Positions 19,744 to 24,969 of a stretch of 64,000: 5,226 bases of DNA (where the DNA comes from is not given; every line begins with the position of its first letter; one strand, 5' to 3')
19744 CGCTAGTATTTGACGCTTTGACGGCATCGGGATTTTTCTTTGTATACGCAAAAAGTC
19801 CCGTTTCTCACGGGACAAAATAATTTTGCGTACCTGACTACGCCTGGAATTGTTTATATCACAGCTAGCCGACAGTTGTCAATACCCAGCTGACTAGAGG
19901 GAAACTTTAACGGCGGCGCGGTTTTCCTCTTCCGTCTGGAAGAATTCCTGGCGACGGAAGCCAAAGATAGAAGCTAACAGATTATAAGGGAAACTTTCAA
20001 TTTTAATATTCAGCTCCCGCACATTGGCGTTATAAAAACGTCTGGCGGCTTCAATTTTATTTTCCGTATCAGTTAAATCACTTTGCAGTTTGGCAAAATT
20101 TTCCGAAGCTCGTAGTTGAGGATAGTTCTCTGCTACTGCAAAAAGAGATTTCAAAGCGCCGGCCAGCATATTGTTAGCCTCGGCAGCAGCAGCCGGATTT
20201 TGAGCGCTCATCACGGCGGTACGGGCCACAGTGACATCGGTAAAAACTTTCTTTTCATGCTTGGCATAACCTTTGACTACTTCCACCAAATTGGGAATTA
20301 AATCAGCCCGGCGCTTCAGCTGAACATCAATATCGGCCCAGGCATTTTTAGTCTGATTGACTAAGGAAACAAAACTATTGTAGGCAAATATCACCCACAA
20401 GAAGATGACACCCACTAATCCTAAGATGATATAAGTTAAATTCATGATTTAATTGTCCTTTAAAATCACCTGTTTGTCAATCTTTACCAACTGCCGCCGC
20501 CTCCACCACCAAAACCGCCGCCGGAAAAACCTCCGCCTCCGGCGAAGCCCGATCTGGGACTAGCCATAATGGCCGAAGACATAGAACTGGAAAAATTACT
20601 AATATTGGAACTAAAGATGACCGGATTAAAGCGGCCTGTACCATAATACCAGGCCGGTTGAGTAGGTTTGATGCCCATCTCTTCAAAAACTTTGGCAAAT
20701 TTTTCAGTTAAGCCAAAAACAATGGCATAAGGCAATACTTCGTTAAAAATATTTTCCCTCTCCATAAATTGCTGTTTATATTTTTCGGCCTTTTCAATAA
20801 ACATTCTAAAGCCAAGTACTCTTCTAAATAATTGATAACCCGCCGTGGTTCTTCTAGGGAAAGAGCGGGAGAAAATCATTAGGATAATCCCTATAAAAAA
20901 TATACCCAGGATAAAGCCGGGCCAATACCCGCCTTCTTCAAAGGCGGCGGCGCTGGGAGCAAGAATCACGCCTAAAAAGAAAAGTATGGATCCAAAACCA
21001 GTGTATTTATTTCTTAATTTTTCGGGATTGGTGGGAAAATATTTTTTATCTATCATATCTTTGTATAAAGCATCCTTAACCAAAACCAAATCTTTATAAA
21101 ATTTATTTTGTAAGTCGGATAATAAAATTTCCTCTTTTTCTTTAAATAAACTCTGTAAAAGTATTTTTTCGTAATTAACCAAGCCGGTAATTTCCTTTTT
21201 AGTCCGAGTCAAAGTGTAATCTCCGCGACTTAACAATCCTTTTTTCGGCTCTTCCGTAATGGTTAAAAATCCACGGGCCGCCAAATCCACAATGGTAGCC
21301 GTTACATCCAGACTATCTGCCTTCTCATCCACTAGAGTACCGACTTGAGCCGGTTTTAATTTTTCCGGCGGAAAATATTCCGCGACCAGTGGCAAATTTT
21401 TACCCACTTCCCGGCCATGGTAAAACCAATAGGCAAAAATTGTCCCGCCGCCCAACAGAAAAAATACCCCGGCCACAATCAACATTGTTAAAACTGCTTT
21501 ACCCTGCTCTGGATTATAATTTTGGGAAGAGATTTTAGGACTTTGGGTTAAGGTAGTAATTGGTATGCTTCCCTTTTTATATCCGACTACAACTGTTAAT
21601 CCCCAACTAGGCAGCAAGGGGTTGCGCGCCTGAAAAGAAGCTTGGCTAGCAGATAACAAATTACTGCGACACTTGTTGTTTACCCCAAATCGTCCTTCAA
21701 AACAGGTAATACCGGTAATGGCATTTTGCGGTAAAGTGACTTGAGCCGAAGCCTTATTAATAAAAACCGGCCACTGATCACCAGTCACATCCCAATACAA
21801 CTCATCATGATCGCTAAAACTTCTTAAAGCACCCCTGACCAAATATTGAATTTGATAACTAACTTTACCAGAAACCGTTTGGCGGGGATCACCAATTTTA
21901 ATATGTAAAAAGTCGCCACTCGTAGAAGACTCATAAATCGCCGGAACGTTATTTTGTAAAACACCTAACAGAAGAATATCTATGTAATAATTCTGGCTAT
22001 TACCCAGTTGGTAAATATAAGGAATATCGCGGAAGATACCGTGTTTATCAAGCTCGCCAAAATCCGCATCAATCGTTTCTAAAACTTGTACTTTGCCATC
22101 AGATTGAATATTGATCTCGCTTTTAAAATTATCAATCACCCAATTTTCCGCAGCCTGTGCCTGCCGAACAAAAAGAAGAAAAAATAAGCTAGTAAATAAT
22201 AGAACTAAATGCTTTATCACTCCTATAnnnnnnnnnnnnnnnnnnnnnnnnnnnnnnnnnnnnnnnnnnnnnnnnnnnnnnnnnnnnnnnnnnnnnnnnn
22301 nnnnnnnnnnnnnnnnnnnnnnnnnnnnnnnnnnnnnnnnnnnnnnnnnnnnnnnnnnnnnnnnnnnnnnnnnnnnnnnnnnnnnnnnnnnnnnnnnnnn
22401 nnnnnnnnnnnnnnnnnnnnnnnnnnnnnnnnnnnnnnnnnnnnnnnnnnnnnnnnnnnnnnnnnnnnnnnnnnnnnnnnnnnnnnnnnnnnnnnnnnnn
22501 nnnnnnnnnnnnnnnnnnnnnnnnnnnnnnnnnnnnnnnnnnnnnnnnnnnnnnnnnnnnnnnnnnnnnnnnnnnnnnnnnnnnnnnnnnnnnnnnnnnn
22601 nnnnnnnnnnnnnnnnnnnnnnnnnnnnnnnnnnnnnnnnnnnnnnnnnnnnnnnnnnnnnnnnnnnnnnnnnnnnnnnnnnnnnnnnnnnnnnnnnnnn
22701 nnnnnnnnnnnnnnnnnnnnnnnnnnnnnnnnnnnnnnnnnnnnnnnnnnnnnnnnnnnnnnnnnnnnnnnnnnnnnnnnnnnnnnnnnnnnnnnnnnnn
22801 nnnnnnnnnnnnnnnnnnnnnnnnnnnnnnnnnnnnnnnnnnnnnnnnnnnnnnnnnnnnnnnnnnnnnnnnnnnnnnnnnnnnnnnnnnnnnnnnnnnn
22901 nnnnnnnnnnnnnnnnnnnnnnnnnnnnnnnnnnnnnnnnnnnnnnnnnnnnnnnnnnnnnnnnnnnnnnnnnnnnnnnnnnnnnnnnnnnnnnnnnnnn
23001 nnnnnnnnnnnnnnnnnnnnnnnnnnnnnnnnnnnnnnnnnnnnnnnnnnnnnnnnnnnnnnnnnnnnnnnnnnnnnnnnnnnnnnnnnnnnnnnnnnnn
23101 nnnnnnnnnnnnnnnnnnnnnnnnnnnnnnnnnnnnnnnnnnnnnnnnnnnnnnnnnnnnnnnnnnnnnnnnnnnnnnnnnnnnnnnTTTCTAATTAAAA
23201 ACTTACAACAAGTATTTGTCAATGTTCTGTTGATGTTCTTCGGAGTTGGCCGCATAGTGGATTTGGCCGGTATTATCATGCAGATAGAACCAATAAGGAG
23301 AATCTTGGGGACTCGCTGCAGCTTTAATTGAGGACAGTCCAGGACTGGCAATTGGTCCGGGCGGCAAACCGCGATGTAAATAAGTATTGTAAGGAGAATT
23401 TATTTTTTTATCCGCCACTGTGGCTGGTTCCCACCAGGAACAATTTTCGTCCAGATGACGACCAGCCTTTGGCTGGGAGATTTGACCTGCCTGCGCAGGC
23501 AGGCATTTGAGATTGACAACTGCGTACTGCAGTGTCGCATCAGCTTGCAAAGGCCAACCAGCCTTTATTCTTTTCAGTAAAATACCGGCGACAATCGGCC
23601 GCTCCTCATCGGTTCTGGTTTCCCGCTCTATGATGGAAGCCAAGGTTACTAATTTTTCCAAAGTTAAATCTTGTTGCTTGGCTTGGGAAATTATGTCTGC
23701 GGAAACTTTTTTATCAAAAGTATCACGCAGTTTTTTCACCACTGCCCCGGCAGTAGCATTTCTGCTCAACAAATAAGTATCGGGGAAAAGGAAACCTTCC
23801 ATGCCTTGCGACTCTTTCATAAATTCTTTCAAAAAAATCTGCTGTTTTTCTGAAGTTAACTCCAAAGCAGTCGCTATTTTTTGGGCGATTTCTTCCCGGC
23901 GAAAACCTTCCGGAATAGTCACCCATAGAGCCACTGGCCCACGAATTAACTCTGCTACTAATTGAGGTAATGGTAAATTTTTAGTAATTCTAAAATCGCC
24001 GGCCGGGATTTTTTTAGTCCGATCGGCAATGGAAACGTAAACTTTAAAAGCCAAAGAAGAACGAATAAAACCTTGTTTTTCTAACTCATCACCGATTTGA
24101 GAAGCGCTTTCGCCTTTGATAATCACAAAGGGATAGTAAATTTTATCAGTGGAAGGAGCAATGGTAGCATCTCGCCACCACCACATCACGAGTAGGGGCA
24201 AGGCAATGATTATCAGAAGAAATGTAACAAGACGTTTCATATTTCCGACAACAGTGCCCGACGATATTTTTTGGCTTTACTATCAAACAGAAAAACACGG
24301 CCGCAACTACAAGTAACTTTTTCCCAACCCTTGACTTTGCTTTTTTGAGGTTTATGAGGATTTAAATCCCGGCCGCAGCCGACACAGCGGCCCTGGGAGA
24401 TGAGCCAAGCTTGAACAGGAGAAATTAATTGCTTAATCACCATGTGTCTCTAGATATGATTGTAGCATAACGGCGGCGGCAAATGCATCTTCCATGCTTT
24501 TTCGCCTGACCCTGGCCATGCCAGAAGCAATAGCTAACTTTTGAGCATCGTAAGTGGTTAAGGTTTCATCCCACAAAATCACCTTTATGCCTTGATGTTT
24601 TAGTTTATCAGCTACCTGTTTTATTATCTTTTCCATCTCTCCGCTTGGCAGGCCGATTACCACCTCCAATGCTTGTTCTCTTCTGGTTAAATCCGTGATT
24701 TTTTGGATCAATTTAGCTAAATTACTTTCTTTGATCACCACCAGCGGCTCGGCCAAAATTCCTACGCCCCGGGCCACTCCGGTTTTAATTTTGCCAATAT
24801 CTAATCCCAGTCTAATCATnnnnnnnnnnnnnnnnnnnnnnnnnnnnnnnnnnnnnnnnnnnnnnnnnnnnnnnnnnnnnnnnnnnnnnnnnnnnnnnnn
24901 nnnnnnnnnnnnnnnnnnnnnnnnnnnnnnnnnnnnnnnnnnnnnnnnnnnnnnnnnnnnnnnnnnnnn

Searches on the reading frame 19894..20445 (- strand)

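Call 15: search_protein_families(library=pfam, proteins=[window:19894-20445:-], max_evalue=0.001)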
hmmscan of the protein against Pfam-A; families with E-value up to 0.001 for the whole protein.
window:19894-20445:- (183 aa): 1 family
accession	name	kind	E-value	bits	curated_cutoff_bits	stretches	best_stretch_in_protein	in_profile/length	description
PF04011.17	LemA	-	8.1e-60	201.4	26.2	1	35-182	1-148/149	LemA family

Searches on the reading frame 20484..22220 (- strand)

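Call 15: search_protein_families(library=pfam, proteins=[window:20484-22220:-], max_evalue=0.001)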
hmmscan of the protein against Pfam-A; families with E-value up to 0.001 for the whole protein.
window:20484-22220:- (578 aa): 2 families
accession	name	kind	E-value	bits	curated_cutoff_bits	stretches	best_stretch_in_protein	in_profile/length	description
PF20990.2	DUF2207_C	-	1.5e-40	139.9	33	1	280-512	2-247/247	Predicted membrane protein (DUF2207) C-terminal domain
PF09972.14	DUF2207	-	1.1e-27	97.8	24.4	1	29-171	2-132/172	Predicted membrane protein (DUF2207) N-terminal domain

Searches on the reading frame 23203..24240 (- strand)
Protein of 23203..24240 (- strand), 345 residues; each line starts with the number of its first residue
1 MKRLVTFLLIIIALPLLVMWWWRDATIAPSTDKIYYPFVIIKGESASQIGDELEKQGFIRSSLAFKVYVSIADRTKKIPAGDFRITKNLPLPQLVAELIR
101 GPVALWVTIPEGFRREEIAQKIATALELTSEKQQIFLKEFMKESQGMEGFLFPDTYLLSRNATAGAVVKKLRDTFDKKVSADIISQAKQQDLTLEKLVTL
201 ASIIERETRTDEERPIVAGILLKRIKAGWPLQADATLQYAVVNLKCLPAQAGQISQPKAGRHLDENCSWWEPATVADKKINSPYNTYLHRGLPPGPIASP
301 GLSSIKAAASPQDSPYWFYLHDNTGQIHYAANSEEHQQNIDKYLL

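Call 15: search_protein_families(library=pfam, proteins=[window:23203-24240:-], max_evalue=0.001)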
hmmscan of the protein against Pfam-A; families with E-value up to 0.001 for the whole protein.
window:23203-24240:- (345 aa): 1 family
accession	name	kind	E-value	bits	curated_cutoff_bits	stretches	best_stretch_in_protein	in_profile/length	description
PF02618.21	YceG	-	1.6e-75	254.6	32.4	1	39-342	2-275/275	YceG-like family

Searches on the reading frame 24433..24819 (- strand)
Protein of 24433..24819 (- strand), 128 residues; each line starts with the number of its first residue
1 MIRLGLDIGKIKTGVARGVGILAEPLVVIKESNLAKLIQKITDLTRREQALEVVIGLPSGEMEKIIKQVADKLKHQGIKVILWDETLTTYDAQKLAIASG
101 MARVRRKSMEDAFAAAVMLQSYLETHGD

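Call 15: search_protein_families(library=pfam, proteins=[window:24433-24819:-], max_evalue=0.001)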
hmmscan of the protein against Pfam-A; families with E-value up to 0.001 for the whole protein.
window:24433-24819:- (128 aa): 1 family
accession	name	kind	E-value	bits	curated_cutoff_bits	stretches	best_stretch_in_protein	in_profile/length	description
PF03652.20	RuvX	-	4.1e-25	89.1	29.2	1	1-124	1-133/134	Holliday junction resolvase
